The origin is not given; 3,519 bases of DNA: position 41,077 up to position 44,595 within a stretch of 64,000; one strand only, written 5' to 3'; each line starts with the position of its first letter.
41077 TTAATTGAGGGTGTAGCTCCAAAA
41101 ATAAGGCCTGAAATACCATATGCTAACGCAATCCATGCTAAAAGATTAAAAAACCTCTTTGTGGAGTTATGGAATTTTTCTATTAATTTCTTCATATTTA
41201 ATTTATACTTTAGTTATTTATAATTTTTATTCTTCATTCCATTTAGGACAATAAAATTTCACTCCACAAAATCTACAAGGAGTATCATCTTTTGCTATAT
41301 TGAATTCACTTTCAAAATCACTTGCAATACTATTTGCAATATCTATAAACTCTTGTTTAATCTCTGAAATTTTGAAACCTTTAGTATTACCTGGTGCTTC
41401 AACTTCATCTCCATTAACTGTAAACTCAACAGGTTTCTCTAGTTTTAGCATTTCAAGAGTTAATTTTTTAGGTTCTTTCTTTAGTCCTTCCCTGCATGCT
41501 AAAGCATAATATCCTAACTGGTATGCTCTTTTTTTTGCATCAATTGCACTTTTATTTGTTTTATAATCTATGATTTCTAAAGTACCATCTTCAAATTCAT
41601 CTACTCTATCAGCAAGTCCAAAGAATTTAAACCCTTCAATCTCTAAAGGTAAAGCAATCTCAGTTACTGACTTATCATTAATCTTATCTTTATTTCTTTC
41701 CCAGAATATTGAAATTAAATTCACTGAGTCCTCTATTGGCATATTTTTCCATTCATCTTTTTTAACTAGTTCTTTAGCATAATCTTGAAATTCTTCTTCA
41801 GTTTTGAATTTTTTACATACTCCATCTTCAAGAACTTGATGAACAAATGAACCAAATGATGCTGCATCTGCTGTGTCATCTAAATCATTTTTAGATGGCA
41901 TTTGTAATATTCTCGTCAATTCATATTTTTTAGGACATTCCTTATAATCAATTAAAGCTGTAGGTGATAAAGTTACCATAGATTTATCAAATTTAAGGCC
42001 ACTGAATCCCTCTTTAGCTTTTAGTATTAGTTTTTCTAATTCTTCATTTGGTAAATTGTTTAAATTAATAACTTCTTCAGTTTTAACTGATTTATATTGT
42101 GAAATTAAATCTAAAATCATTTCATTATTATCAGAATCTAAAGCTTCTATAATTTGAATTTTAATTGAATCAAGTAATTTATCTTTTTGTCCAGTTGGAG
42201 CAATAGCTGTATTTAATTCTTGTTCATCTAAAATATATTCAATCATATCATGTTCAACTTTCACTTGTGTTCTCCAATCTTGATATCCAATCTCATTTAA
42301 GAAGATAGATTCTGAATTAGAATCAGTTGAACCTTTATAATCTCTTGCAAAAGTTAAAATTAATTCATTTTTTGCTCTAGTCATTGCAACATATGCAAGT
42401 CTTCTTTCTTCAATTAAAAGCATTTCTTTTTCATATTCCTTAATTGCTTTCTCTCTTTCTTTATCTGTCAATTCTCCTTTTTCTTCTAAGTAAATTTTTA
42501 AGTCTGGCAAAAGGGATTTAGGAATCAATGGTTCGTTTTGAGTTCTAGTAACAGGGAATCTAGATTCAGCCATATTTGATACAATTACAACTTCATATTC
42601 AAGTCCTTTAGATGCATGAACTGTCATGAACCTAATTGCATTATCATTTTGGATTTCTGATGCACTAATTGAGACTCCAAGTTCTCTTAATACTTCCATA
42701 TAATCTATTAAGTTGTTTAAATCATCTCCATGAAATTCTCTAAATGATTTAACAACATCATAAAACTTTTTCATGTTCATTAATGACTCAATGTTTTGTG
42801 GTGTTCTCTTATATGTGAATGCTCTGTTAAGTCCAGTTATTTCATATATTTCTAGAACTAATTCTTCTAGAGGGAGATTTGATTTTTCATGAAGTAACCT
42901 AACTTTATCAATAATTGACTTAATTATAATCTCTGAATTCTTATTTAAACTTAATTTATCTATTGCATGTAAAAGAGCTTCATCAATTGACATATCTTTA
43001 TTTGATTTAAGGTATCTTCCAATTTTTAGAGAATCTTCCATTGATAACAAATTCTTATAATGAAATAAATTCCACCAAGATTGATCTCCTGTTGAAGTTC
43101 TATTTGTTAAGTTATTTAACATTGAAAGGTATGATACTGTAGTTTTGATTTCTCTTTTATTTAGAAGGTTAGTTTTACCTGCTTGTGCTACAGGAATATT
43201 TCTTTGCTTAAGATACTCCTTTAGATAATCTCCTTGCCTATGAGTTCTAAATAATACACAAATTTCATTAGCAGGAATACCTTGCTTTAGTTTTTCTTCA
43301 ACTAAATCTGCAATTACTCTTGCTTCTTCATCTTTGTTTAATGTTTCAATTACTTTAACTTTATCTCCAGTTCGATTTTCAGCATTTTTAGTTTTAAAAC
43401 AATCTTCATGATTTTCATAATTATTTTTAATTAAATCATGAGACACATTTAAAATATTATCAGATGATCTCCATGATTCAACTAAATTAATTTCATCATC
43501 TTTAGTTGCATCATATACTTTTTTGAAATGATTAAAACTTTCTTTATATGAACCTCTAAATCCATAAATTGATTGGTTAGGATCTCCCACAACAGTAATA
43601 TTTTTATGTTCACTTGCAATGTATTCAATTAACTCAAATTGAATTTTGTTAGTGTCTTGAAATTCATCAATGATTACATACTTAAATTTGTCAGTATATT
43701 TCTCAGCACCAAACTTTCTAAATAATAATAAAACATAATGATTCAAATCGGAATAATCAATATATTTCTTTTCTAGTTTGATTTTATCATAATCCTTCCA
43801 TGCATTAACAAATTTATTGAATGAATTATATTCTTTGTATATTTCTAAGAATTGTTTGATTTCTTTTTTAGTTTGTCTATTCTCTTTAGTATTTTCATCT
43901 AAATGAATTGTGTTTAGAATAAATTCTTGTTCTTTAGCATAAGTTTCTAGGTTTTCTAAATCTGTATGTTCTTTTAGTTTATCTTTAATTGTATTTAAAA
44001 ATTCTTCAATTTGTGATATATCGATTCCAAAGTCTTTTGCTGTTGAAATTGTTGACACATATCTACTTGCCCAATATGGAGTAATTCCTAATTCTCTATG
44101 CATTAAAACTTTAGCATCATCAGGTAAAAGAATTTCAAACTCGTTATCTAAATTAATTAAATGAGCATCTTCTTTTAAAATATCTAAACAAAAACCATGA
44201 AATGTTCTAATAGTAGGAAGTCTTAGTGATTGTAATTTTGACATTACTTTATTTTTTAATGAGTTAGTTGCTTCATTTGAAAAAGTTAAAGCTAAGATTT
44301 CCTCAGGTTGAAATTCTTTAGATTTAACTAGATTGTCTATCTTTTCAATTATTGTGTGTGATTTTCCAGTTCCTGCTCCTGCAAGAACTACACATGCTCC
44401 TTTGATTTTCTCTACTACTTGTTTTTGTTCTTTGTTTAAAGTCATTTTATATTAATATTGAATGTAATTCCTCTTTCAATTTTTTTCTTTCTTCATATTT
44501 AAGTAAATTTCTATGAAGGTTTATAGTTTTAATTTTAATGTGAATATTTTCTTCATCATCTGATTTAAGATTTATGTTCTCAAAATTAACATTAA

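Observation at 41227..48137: McrB-McrC translationally coupled to a UvrD helicase fused to a Cas4-like Fe-S nuclease: a candidate three-component modification-dependent system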

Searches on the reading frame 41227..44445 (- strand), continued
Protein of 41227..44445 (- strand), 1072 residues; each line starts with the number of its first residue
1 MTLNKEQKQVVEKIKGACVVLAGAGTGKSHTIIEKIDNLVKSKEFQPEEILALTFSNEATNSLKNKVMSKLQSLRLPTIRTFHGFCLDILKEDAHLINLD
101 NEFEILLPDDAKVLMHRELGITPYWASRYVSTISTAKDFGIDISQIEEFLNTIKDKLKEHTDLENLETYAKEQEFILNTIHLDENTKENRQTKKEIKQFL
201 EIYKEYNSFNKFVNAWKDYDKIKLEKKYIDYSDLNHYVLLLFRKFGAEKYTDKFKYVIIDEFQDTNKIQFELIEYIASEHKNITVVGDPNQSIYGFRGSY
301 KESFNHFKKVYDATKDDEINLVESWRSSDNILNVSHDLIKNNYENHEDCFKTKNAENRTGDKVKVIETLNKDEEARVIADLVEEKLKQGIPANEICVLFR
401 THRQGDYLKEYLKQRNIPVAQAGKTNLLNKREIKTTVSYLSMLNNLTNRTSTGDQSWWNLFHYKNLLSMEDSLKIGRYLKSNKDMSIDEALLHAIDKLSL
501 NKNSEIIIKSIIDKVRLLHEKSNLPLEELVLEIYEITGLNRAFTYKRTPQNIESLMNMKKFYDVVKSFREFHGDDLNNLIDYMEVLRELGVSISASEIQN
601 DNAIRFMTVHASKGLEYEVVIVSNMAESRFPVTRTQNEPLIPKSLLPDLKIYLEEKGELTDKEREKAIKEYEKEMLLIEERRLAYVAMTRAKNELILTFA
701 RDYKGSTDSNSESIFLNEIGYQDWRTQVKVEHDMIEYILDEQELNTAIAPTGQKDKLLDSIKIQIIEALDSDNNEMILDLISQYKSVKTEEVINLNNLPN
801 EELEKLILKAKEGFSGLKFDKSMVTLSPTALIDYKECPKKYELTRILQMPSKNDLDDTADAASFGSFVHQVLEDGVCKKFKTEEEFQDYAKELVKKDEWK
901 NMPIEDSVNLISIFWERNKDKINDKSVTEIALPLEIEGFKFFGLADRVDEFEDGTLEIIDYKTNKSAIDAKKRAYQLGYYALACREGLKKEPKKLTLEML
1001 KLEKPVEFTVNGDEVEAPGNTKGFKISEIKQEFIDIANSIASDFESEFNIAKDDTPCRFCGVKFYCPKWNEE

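Call 83: search_protein_families(library=pfam, proteins=[L172:1-1620:+, L172:5098-6216:+, L174:10256-11416:+, L174:6286-6930:+], max_evalue=0.001)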
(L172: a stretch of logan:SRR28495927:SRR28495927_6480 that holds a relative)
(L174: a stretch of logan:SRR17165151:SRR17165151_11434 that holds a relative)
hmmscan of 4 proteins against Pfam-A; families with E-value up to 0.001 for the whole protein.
L172:1-1620:+ (540 aa): 1 family
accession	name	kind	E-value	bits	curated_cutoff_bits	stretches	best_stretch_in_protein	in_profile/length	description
PF03235.19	GmrSD_N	-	1.8e-09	38.4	33.2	1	1-169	63-197/199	GmrSD restriction endonuclease, N-terminal domain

L172:5098-6216:+ (373 aa): 0 families

L174:10256-11416:+ (387 aa): 0 families

L174:6286-6930:+ (215 aa): 0 families

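Call 86: find_encoding_contigs(protein=P0001, flank=10000, max_places=3)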
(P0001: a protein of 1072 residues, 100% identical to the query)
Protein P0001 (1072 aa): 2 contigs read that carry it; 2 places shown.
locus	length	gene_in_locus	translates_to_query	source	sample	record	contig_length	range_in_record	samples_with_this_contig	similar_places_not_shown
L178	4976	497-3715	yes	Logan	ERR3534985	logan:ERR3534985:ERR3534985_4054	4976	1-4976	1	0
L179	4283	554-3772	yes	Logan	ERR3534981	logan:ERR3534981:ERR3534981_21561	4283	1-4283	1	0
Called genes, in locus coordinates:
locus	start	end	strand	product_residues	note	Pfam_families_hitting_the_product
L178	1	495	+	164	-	?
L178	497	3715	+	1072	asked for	PF00580:UvrD-helicase, PF01443:Viral_helicase1 (faint), PF13086:AAA_11 (weak), PF13087:AAA_12 (faint), PF13245:AAA_19, PF13604:AAA_30 (faint), PF13361:UvrD_C, PF12705:PDDEXK_1, +2 more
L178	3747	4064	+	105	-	-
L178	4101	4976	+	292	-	PF16795:Phage_integr_3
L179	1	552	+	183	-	?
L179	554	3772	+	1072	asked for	PF00580:UvrD-helicase, PF01443:Viral_helicase1 (faint), PF13086:AAA_11 (weak), PF13087:AAA_12 (faint), PF13245:AAA_19, PF13604:AAA_30 (faint), PF13361:UvrD_C, PF12705:PDDEXK_1, +2 more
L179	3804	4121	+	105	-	-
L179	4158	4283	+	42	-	?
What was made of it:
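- Checked: The same helicase-TM-integrase arrangement, with an unidentified partial ORF 1 nt upstream of the helicase, appears on two further short assemblies (call 86).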

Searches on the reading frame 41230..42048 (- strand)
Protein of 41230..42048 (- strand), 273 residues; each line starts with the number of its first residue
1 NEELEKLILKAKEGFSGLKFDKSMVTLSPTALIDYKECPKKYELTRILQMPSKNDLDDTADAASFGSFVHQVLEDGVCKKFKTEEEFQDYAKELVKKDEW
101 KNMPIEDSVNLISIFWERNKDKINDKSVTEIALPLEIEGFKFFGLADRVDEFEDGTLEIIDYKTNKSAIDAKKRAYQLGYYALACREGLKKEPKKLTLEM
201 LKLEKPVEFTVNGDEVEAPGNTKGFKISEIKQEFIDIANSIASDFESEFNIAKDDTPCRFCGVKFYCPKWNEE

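Call 20: find_related_loci(query=A2, collection=metagenome_contigs, flank=10000)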
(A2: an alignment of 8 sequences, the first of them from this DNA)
Query A2 (273 aa) in metagenome_contigs; peptide patterns used: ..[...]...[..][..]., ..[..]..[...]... (x = any residue, [..] = any of these).
338 stretches matched a pattern; 123 encode a relative of the query (tblastn E <= 1e-3); the best 80 are kept; 80 distinct loci.
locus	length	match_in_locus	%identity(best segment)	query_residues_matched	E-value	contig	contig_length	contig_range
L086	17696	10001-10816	64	3-273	9e-120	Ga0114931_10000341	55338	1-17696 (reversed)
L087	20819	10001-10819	54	2-272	3e-94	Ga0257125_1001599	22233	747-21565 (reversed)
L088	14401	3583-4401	52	2-272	4e-92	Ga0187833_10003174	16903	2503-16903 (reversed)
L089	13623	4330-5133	54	2-272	1e-90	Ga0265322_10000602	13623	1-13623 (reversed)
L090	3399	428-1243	53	3-272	7e-90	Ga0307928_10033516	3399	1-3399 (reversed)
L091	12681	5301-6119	52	2-272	6e-89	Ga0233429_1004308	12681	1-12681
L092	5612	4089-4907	49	1-273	4e-86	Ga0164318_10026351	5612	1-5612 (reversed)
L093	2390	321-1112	52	2-270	1e-88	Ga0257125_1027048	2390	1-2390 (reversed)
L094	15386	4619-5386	51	12-270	5e-85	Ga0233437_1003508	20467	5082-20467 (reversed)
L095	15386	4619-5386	51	12-270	5e-85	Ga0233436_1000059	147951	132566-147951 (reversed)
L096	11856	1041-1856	52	3-272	2e-84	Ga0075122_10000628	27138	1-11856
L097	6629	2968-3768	50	3-272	2e-84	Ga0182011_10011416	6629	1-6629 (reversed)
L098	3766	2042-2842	50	3-272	9e-85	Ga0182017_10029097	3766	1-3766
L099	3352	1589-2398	49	2-272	1e-84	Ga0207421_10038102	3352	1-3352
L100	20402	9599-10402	50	3-272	2e-83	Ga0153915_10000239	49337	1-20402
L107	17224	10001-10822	49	2-273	2e-80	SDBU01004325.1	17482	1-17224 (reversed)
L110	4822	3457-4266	48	1-273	2e-77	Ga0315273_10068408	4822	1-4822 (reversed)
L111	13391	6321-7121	47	3-271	2e-77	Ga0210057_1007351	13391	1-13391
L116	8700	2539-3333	46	4-270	3e-72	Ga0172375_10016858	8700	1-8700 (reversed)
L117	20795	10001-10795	43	4-270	5e-72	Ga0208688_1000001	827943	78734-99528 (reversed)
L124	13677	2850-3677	42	10-270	3e-61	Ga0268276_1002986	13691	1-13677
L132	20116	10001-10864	40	2-270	5e-56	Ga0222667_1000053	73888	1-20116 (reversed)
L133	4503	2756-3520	40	17-270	2e-55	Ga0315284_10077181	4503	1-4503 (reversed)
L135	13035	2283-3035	40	19-270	8e-51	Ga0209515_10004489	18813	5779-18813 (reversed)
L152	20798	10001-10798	48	2-271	2e-77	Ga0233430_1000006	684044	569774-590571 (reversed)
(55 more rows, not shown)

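Call 38: search_protein_families(library=pfam, proteins=[L086:4349-5209:+, L086:10862-14770:+, L086:14776-15330:+, L086:15248-16297:+, L132:10877-12202:+, L132:15992-17149:+, L111:7136-8503:+, L135:4576-6720:+], max_evalue=0.001)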
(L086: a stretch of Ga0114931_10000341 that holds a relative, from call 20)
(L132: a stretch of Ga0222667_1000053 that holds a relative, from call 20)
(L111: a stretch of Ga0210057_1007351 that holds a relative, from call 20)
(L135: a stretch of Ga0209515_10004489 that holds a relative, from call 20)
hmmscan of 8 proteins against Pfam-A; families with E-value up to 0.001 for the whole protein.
L086:4349-5209:+ (287 aa): 1 family
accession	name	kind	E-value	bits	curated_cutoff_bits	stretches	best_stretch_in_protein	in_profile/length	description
PF12327.13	FtsZ_C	-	9.6e-16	58.3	27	1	195-285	5-95/95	FtsZ family, C-terminal domain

L086:10862-14770:+ (1303 aa): 5 families
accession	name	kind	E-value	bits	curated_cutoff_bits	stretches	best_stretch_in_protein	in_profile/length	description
PF18516.7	RuvC_1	-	5.4e-90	301.4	26.2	1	882-1301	6-242/244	RuvC nuclease domain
PF18501.6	REC1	-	2.9e-53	181.8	37.4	1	57-302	1-250/250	Alpha helical recognition lobe domain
PF18510.6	NUC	-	2.7e-38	132.5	25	1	1073-1248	1-162/162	Nuclease domain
PF21918.1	cas_Cpf1_2nd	-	4.3e-35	122.1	27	1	320-563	2-225/225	CRISPR-associated endonuclease Cpf1 REC2 domain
PF22222.1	Cpf1_PI-like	-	1.7e-28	99.5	27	1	641-740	1-91/91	CRISPR-associated endonuclease Cpf1 PI domain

L086:14776-15330:+ (185 aa): 1 family
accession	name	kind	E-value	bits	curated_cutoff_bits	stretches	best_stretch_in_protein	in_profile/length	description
PF01930.23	Cas_Cas4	-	1.1e-14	55.2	22.7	1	7-179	2-158/160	Domain of unknown function DUF83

L086:15248-16297:+ (350 aa): 1 family
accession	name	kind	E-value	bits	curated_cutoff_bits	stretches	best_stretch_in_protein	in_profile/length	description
PF01867.21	Cas_Cas1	-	8.6e-50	169.9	22.3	1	47-308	8-279/283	CRISPR associated protein Cas1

L132:10877-12202:+ (442 aa): 3 families
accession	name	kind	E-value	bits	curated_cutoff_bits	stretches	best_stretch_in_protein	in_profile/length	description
PF04326.19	SLFN_AlbA_2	-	1.4e-20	74.5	25.3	1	14-118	1-118/118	Schlafen, AlbA_2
PF13749.12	HATPase_c_4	-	3.2e-13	49.9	26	1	282-357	3-88/89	Putative ATP-dependent DNA helicase recG C-terminal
PF08220.18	HTH_DeoR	-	0.0002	21.5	21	1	385-430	1-46/57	DeoR-like helix-turn-helix domain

L132:15992-17149:+ (386 aa): 0 families

L111:7136-8503:+ (456 aa): 1 family
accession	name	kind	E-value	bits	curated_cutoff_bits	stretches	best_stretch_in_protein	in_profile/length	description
PF01841.26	Transglut_core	-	9.6e-07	29.5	23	1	171-237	14-77/108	Transglutaminase-like superfamily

L135:4576-6720:+ (715 aa): 1 family
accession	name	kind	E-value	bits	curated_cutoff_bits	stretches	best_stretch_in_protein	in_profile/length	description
PF01555.25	N6_N4_Mtase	-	1.8e-46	159.3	26.7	1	123-371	1-218/221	DNA methylase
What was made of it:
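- A Schlafen-HTH gene lies between the helicase and McrBC in L132 (call 38).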

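Call 67: search_protein_families(library=padloc, proteins=[L132:15992-17149:+, L124:4124-5275:+, L135:3364-4569:+, L124:5293-6861:+, L135:7499-10207:+], max_evalue=0.01)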
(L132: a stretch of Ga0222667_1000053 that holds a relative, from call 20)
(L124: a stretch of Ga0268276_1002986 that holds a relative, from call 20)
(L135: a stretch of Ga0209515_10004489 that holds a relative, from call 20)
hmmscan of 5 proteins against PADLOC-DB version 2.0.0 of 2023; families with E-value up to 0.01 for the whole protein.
L132:15992-17149:+ (386 aa): 0 families

L124:4124-5275:+ (384 aa): 1 family
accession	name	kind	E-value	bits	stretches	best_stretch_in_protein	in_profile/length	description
PDLC02722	PbeC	-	0.00074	16.2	1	3-159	330-491/643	PbeC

L135:3364-4569:+ (402 aa): 4 families
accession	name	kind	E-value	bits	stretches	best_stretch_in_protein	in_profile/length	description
PDLC00519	JetC1|JetC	-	3.4e-05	20.2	1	32-182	666-819/1097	DUF3584 domain; MukB-like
PDLC00006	DruC1|DruC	-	0.0025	14.3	1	40-169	231-350/626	Unknown function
PDLC00647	ZorA3|ZorA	-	0.0027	14.2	1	45-172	381-486/780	MotA/ExbB/TolQ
PDLC00518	JetC1|JetC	-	0.0054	12.6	1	43-169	315-815/1112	DUF3584 domain; MukB-like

L124:5293-6861:+ (523 aa): 0 families

L135:7499-10207:+ (903 aa): 2 families
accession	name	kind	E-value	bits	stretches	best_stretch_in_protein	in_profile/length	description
PDLC03648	REase_III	-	1.4e-20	71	2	170-552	10-380/871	Type III restriction enzyme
PDLC03659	mREase_IV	-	0.005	12.7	0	472-541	503-567/945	Type IV methyl-directed restriction enzyme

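Call 70: find_related_loci(query=A2, collection=viral_contigs, flank=10000)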
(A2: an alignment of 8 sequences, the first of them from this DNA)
Query A2 (273 aa) in viral_contigs; peptide patterns used: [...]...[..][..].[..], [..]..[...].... (x = any residue, [..] = any of these).
169 stretches matched a pattern; 2 encode a relative of the query (tblastn E <= 1e-3); 2 distinct loci.
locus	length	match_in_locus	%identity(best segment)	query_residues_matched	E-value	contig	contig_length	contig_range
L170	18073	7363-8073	26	24-270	2e-14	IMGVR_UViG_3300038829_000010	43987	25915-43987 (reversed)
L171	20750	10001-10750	23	27-267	4e-8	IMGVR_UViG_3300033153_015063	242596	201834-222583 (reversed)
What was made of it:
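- It is essentially absent from viral contigs (call 70). Not found in viral contigs (call 70).
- Tried and rejected: Not supported (call 70).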

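Call 73: search_protein_families(library=pfam, proteins=[L087:5803-7635:+, L088:668-1228:+, L089:672-1937:+, L094:1356-2219:+, L097:2-556:+, L110:3-1046:+, L152:6916-7599:+, L116:3346-4368:+, L093:1121-2074:+, L133:3508-4503:+], max_evalue=0.001)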
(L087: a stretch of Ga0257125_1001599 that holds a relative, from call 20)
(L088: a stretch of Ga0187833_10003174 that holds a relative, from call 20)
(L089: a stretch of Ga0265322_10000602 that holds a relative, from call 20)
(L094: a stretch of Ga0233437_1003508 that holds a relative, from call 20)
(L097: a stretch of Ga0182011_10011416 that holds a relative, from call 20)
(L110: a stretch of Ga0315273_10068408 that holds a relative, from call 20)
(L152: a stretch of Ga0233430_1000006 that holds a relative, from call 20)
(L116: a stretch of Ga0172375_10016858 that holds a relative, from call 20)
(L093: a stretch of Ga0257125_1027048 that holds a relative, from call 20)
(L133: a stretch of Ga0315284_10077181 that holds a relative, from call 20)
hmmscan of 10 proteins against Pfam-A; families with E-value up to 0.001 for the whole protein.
L087:5803-7635:+ (611 aa): 0 families

L088:668-1228:+ (187 aa): 0 families

L089:672-1937:+ (422 aa): 0 families

L094:1356-2219:+ (288 aa): 0 families

L097:2-556:+ (185 aa): 1 family
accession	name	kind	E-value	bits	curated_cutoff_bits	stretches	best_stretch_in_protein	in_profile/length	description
PF10117.15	McrBC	-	4.7e-16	59.1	23.9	1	8-104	201-305/318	McrBC 5-methylcytosine restriction system component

L110:3-1046:+ (348 aa): 1 family
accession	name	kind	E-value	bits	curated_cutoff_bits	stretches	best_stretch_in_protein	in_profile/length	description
PF10592.14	AIPR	-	1.9e-33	116.9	25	1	2-189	10-223/308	AIPR protein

L152:6916-7599:+ (228 aa): 0 families

L116:3346-4368:+ (341 aa): 1 family
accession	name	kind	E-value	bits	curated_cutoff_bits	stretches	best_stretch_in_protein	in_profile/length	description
PF13310.11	Virulence_RhuM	-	6.3e-113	376.7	33.7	1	73-321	1-248/252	Virulence protein RhuM family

L093:1121-2074:+ (318 aa): 0 families

L133:3508-4503:+ (332 aa): 0 families
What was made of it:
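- McrC is followed by the helicase in L097 (call 73).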

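Call 83: search_protein_families(library=pfam, proteins=[L087:4068-5780:+, L091:139-2826:+, L107:5160-7544:+, L117:3906-7400:+], max_evalue=0.001)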
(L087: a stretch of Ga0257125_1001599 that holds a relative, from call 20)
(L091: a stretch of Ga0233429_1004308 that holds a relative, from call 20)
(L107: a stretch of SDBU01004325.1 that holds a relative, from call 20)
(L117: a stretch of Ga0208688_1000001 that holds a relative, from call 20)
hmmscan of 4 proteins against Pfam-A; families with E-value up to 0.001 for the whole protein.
L087:4068-5780:+ (571 aa): 1 family
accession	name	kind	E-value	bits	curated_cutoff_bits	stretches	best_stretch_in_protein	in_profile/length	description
PF03235.19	GmrSD_N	-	3.6e-31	109.3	33.2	1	12-245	5-198/199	GmrSD restriction endonuclease, N-terminal domain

L091:139-2826:+ (896 aa): 3 families
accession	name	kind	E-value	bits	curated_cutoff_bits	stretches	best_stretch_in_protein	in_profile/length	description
PF04851.21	ResIII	-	1.4e-30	106.8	22.5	1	43-235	2-162/164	Type III restriction enzyme, res subunit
PF18766.7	SWI2_SNF2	-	6e-08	33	26.7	1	77-208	26-141/221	SWI2/SNF2 ATPase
PF00270.35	DEAD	-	9.5e-07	29.1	26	1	70-236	15-161/167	DEAD/DEAH box helicase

L107:5160-7544:+ (795 aa): 1 family
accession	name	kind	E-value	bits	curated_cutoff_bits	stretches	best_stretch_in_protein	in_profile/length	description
PF02170.28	PAZ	-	7.6e-07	29.6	28.8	1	192-284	10-93/123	PAZ domain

L117:3906-7400:+ (1165 aa): 2 families
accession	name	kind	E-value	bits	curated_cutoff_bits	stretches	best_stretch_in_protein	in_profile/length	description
PF05317.16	Thermopsin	-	6e-81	272.1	25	1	67-325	3-256/256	Thermopsin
PF18998.6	Flg_new_2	-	0.00016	22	23.6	1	527-598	3-70/73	Divergent InlB B-repeat domain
